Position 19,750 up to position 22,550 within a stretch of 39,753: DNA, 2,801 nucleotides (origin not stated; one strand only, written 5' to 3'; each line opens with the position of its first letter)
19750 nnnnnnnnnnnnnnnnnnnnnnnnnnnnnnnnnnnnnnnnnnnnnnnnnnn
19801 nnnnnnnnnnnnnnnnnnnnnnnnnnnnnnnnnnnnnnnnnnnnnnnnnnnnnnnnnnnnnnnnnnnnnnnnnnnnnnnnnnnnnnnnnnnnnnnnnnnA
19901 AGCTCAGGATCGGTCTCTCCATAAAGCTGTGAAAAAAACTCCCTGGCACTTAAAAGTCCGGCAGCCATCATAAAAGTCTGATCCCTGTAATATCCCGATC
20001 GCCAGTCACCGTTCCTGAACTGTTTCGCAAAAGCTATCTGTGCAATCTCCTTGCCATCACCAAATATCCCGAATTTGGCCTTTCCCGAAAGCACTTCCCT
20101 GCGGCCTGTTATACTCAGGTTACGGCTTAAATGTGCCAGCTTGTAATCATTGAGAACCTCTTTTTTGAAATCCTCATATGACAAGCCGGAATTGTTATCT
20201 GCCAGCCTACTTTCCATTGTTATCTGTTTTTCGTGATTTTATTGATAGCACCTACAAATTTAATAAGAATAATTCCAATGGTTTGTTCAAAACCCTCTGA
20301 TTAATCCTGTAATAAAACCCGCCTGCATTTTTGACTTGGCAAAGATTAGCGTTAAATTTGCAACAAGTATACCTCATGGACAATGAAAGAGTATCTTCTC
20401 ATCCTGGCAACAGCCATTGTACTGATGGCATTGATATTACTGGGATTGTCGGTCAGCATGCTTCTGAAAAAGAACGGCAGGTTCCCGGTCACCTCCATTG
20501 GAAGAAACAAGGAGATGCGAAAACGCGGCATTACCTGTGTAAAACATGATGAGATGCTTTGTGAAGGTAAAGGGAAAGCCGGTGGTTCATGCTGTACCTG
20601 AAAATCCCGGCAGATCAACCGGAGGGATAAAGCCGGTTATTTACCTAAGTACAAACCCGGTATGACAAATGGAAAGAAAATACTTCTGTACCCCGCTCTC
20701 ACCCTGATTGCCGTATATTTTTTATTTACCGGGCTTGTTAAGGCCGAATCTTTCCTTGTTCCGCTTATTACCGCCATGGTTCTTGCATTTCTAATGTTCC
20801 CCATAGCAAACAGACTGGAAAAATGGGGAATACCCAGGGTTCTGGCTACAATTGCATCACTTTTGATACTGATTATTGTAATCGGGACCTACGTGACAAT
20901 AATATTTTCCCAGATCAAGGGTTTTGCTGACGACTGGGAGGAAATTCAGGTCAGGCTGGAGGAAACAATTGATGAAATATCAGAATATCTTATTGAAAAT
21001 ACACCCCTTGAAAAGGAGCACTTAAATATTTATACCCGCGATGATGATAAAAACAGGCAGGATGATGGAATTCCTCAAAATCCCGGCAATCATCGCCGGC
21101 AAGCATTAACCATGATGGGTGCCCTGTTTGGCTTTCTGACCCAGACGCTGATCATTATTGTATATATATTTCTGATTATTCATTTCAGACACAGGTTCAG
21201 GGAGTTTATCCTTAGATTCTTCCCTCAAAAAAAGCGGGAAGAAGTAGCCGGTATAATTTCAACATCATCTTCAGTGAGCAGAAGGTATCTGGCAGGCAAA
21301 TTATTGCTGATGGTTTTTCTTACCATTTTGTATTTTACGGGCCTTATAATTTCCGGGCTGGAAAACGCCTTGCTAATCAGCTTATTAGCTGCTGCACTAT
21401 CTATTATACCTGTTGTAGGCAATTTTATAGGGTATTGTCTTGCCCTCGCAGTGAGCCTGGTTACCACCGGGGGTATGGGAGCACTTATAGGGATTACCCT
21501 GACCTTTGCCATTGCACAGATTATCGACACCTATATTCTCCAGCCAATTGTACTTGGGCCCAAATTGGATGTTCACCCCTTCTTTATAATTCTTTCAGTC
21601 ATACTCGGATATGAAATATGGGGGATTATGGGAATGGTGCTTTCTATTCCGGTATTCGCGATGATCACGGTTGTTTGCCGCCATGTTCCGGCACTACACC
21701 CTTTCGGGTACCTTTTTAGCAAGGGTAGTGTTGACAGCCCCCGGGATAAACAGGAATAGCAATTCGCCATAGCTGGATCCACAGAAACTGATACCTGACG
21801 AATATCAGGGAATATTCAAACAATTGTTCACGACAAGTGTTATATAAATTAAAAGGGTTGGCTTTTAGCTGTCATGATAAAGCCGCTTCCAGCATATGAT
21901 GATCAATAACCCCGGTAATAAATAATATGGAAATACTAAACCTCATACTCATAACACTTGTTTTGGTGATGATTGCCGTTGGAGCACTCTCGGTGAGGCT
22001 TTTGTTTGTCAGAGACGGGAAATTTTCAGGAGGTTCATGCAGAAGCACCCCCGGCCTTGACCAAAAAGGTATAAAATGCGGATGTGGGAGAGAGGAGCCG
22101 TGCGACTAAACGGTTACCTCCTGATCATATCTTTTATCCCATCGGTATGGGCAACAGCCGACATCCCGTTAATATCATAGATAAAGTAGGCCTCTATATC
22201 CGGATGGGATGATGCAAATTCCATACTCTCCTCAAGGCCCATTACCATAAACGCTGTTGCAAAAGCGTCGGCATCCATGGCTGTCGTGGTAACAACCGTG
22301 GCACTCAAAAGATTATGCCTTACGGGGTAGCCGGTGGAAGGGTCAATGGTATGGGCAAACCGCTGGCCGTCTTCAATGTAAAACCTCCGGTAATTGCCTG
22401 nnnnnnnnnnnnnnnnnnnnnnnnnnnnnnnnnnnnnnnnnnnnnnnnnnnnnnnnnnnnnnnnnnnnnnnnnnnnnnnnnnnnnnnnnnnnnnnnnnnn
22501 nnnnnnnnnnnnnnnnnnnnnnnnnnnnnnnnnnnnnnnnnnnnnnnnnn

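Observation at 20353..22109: Paralogous 4-Cys single-TM micro-proteins (NqrM and a permuted NqrM-like copy) bracket an AI-2E permease next to apbE-nqr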

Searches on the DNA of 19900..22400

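Call 79: search_rna_families(source=window, start=19900, end=22400, threshold=evalue, max_evalue=1)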
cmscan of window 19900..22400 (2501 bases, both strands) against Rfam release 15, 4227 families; matches with E-value up to 1: 1.
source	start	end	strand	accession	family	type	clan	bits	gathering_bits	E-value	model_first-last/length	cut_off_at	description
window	21735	21775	-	RF01172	sn2343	Gene; snRNA; snoRNA; CD-box;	-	20.5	60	0.16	1-78/78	no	Small nucleolar RNA sn2343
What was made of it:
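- Tried and rejected: The Rfam scan of 19900-22400 found nothing credible (call 79).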

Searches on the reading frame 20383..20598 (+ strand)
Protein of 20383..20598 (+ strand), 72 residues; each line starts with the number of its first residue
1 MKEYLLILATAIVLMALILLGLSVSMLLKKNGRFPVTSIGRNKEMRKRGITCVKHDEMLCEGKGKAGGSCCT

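Call 3: search_protein_families(library=pfam, proteins=[window:20383-20598:+], max_evalue=10)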
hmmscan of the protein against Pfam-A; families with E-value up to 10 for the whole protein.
seq(72 aa): 4 families
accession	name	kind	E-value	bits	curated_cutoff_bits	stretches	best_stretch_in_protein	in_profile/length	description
PF08041.16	PetM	-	0.037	14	25.1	1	7-24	3-20/30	PetM family of cytochrome b6f complex subunit 7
PF23480.1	YGL204C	-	0.05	14.5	27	1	2-42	20-57/101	YGL204C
PF05454.16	DAG1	-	0.092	12.6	23.3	1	3-58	144-199/290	Dystroglycan (Dystrophin-associated glycoprotein 1)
PF06454.17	THH1_TOM1-3_dom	-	0.14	12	25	1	11-50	163-202/273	THH1/TOM1/TOM3 domain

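Call 4: search_protein_families(library=ncbifam, proteins=[window:20383-20598:+], max_evalue=10)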
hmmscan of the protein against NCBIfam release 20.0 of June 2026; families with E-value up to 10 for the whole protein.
seq(72 aa): 1 family
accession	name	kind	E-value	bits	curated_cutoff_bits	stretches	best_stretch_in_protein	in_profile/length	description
NF033846.1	Rumino_NPXTG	domain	0.28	11.5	23.5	1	10-31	7-29/30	NPXTG-anchored protein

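Call 7: find_homologous_proteins(query=window:20383-20598:+, max_evalue=0.01)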
Query seq(72 aa) (72 aa): 56 proteins with E <= 0.01 among 57 candidates.
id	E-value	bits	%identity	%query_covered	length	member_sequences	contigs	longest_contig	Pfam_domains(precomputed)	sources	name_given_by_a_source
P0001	3.0e-39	149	100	100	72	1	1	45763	-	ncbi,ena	-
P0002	9.4e-37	141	92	100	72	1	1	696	-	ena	-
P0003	2.6e-36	140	90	100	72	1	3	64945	-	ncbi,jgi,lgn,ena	-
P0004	3.2e-31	124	79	100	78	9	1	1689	-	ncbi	-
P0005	2.1e-30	121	76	100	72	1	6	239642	-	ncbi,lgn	ncbi:MAG: hypothetical protein R6U58_07330 [Bacteroidales bacterium]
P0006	2.4e-29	118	72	100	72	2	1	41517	-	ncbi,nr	ncbi:MAG: hypothetical protein EA408_03730 [Marinilabiliales bacterium]|nr:MAG: hypothetical protein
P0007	3.4e-29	117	75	100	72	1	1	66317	-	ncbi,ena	-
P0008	1.8e-28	115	73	97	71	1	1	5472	-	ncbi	-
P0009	2.4e-28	115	74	97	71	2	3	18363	-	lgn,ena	-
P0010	2.7e-28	115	73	97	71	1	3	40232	-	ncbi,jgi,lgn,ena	-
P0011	3.8e-28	114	73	97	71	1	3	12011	-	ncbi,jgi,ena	-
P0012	4.1e-28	114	74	96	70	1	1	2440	-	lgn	-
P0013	8.5e-28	113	70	99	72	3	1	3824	-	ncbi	ncbi:MAG: hypothetical protein ACLFQA_11875 [Bacteroidales bacterium]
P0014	1.7e-27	112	70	99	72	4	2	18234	-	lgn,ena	-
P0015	1.3e-26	109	73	99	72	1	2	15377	-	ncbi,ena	-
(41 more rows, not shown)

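Call 17: search_protein_families(library=pfam, alignment_id=A1, max_evalue=10)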
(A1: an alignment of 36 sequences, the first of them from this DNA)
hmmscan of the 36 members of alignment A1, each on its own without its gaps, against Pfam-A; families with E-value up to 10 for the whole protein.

A. member 1, seq(72 aa): 4 families
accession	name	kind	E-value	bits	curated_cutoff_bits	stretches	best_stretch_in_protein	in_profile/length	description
PF08041.16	PetM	-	0.037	14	25.1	1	7-24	3-20/30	PetM family of cytochrome b6f complex subunit 7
PF23480.1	YGL204C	-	0.05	14.5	27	1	2-42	20-57/101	YGL204C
PF05454.16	DAG1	-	0.092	12.6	23.3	1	3-58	144-199/290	Dystroglycan (Dystrophin-associated glycoprotein 1)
PF06454.17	THH1_TOM1-3_dom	-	0.14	12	25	1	11-50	163-202/273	THH1/TOM1/TOM3 domain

B. families by the number of members that match (of 36 scanned): 17 families
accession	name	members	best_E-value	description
PF17431.7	YpmT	4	0.035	Uncharacterized YmpT-like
PF06454.17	THH1_TOM1-3_dom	4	0.11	THH1/TOM1/TOM3 domain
PF20605.4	Antitox_RHH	3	0.21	Antitoxin-like ribbon-helix-helix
PF08041.16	PetM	2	0.037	PetM family of cytochrome b6f complex subunit 7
PF05454.16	DAG1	2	0.072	Dystroglycan (Dystrophin-associated glycoprotein 1)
PF16118.10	DUF4834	2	0.14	Domain of unknown function (DUF4834)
PF20228.3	DUF6587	2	0.19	Family of unknown function (DUF6587)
PF08114.16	PMP1_2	2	0.38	ATPase proteolipid family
PF12113.13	SVM_signal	2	0.54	SVM protein signal sequence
PF23367.1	DUF7091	1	0.014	Family of unknown function (DUF7091)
PF05077.17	DUF678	1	0.027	Protein of unknown function (DUF678)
PF17523.7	MPS-4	1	0.034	MinK-related peptide, potassium channel accessory sub-unit protein 4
PF23480.1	YGL204C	1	0.05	YGL204C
PF22176.2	AF_0587-like_pre-PUA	1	0.12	AF_0587-like, pre-PUA domain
PF19721.4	DUF6215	1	0.17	Family of unknown function (DUF6215)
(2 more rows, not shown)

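Call 19: find_related_loci(query=A1, collection=genome_contigs, flank=10000)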
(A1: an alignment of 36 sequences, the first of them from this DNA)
Query A1 (72 aa) in genome_contigs; peptide patterns used: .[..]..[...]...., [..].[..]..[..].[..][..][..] (x = any residue, [..] = any of these).
420 stretches matched a pattern; 383 encode a relative of the query (tblastn E <= 1e-3); the best 80 are kept; 80 distinct loci.
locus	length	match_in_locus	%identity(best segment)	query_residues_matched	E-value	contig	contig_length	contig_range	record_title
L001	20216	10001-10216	90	1-72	3e-40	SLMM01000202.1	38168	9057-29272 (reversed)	MAG: Bacteroidales bacterium isolate CSSed165cm_359 CSSed16-5cm-1323, whole genome shotgun sequence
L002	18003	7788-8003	76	1-72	5e-35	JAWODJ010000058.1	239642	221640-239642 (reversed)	MAG: Bacteroidales bacterium isolate BLK5-2.bin.130 k191_632316, whole genome shotgun sequence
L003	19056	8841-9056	74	1-72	2e-34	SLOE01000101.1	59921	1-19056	MAG: Bacteroidales bacterium isolate CSSed165cm_433 CSSed16-5cm-350, whole genome shotgun sequence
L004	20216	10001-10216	75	1-72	6e-34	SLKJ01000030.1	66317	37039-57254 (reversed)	MAG: Bacteroidales bacterium isolate CSSed165cm_267R1 CSSed16-5cm-257, whole genome shotgun sequence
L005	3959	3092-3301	73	3-72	1e-32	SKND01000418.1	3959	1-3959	MAG: Bacteroidales bacterium isolate CSSed162cmA_274 CSSed16-2cmA-128291, whole genome shotgun sequence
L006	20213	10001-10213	70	1-71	2e-32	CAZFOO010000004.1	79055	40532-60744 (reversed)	MAG TPA_asm: uncultured Bacteroidales bacterium isolate SRP252850_co1_130 genome assembly, contig: NODE_310_length_79055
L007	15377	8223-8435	73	1-71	2e-31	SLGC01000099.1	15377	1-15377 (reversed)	MAG: Bacteroidales bacterium isolate CSSed162cmB_75 CSSed16-2cmB-10723, whole genome shotgun sequence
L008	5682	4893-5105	69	1-71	4e-30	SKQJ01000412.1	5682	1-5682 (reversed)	MAG: Bacteroidales bacterium isolate CSSed162cmA_420 CSSed16-2cmA-70491, whole genome shotgun sequence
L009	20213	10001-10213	69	1-71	8e-30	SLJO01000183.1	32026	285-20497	MAG: Bacteroidales bacterium isolate CSSed165cm_240 CSSed16-5cm-2093, whole genome shotgun sequence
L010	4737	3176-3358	75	1-61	3e-28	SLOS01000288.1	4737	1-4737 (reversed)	MAG: Bacteroidales bacterium isolate CSSed165cm_468 CSSed16-5cm-95017, whole genome shotgun sequence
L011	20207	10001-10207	68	3-71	7e-24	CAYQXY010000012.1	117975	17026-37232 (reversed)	MAG TPA_asm: uncultured Bacteroidales bacterium isolate SRP072547_co1_283 genome assembly, contig: NODE_64_length_117975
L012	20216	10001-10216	51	1-71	1e-19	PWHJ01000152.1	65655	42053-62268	MAG: Bacteroidetes bacterium isolate T1Sed10_131 T1-Sed10-C205, whole genome shotgun sequence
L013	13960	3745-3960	47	1-71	7e-19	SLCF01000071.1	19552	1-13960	MAG: Bacteroidales bacterium isolate CSSed162cmB_490 CSSed16-2cmB-6363, whole genome shotgun sequence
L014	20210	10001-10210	46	3-72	3e-18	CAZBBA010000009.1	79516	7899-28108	MAG TPA_asm: uncultured Rikenellaceae bacterium isolate binchicken_co168_294 genome assembly, contig: NODE_425_length_79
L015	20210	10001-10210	47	3-72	4e-18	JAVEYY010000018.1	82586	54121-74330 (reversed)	MAG: Tenuifilaceae bacterium isolate BF4_52 NODE_798_length_82586_cov_30.670842_Biofilm4, whole genome shotgun sequence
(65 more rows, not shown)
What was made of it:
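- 383 GTDB species genomes carry a p72 relative (call 19).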

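Call 89: predict_structure(alignment_id=A1)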
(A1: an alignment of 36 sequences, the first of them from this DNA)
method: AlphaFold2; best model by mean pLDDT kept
length: 72 residues; sequences in the alignment: 36
mean_pLDDT: 67.4   pTM: 0.39
mean pLDDT of the five models: 67.4, 65.7, 65.6, 65.1, 64.6
residues with pLDDT >= 90: 17; 70-90: 11; 50-70: 25; < 50: 19
segments of 3 or more residues with pLDDT < 50: 54-72
pLDDT, mean of each block of 10 residues (from residue 1): 90 95 78 61 65 49 40 36
secondary structure, 60 per line:
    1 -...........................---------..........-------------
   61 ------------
elements in order: H2-28 H38-47

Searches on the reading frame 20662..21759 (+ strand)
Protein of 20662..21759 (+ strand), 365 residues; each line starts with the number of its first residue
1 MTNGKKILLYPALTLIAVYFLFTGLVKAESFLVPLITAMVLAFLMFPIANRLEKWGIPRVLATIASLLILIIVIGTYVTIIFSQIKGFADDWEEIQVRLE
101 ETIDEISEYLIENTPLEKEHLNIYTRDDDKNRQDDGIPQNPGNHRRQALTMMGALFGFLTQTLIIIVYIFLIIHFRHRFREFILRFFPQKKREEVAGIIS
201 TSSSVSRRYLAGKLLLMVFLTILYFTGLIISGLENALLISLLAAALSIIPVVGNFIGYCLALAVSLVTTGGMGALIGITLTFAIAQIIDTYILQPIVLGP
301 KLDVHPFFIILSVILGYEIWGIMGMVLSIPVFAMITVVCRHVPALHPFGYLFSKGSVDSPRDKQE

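Call 3: search_protein_families(library=pfam, proteins=[window:20662-21759:+], max_evalue=10)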
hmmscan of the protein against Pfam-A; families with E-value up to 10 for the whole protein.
window:20662-21759:+ (365 aa): 3 families
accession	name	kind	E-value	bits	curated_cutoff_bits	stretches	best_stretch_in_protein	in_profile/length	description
PF01594.21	AI-2E_transport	-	1.7e-53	182.4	34.3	1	13-341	9-325/327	AI-2E family transporter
PF16982.10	Flp1_like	-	0.44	10.5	33.5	1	163-186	16-39/49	Putative Flagellin, Flp1-like, domain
PF08395.17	7tm_7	-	0.7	9.6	26.6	1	142-265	58-181/370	7tm Chemosensory receptor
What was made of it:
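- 20662..21759 (+): AI-2E/PerM-family permease. It is a clade-restricted insertion between the two micro-protein genes. Call 3 (PF01594, 182 bits, cutoff 34.3).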

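Call 4: search_protein_families(library=ncbifam, proteins=[window:20662-21759:+], max_evalue=10)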
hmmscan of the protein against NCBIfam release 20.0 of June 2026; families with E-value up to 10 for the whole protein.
window:20662-21759:+ (365 aa): 4 families
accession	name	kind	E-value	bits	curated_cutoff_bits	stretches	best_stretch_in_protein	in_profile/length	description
TIGR02872.1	spore_ytvI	equivalog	7.6e-27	94.6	198.15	1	16-335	6-332/341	sporulation integral membrane protein YtvI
NF045801.1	efflux_ABUW_0982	equivalog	9.7e-27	93.9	675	1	22-352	21-353/392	chloramphenicol efflux transporter CxpE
NF008930.0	PRK12287.1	subfamily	4.5e-15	56.1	318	1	18-352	20-338/344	AI-2E family transporter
NF033858.1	ABC2_perm_RbbA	equivalog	2.3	6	1050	1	229-294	767-832/909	ribosome-associated ATPase/putative transporter RbbA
